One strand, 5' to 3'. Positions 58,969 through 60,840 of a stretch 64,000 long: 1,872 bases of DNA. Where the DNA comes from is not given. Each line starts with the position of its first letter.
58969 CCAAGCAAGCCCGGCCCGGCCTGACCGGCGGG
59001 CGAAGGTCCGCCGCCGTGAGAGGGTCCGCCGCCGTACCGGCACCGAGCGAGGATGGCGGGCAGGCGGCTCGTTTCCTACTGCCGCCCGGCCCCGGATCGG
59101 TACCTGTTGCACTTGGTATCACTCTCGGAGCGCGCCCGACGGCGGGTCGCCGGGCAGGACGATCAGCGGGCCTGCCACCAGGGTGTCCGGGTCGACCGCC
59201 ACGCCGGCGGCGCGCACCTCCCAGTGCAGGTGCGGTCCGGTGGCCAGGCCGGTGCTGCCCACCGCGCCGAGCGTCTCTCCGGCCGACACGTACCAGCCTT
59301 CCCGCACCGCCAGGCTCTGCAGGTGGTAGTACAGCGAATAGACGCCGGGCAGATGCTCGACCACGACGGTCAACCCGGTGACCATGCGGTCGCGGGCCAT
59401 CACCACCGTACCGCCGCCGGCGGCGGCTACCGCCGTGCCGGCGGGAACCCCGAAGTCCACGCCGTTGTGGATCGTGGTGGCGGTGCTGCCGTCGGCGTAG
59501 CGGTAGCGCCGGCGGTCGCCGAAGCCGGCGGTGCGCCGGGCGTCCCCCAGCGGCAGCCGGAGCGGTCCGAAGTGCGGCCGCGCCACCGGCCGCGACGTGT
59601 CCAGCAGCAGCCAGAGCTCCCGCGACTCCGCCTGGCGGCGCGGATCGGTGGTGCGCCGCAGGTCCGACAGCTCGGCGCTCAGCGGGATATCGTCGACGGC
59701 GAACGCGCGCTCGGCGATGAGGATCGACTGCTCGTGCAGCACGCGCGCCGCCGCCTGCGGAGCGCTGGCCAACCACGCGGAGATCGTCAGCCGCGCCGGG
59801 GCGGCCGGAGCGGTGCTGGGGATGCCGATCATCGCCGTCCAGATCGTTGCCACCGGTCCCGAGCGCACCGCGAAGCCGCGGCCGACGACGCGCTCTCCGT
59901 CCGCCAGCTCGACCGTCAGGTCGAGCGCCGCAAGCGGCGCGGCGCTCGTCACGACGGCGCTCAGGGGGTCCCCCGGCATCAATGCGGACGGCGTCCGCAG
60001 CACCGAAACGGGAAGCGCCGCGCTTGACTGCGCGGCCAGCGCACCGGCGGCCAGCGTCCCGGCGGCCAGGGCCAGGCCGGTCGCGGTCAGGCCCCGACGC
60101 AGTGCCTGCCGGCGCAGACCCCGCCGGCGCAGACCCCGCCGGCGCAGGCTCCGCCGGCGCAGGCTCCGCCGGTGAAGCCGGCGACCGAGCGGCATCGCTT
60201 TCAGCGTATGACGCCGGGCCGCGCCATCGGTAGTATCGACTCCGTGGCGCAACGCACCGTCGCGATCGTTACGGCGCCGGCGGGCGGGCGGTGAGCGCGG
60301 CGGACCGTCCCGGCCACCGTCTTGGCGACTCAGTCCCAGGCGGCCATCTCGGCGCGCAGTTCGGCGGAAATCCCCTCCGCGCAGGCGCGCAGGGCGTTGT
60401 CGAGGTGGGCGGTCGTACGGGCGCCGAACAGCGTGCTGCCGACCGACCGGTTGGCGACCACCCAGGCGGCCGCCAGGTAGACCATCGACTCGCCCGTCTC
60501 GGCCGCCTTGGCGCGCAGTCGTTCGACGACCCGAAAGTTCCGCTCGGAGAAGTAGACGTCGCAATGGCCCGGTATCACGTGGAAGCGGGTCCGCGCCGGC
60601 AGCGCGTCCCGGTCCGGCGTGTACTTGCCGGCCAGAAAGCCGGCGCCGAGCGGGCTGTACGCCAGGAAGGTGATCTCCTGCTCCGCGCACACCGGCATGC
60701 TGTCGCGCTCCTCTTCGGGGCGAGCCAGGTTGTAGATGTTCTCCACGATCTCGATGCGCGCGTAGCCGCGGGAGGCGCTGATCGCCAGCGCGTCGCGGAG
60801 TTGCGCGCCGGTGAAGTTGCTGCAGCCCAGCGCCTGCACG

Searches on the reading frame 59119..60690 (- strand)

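Call 43: search_protein_families(library=pfam, proteins=[window:59119-60690:-])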
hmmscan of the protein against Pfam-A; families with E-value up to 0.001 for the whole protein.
window:59119-60690:- (523 aa): 1 family
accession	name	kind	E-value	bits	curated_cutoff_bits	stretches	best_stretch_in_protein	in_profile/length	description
PF01551.29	Peptidase_M23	-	1e-28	99.8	28.7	1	407-501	2-96/96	Peptidase family M23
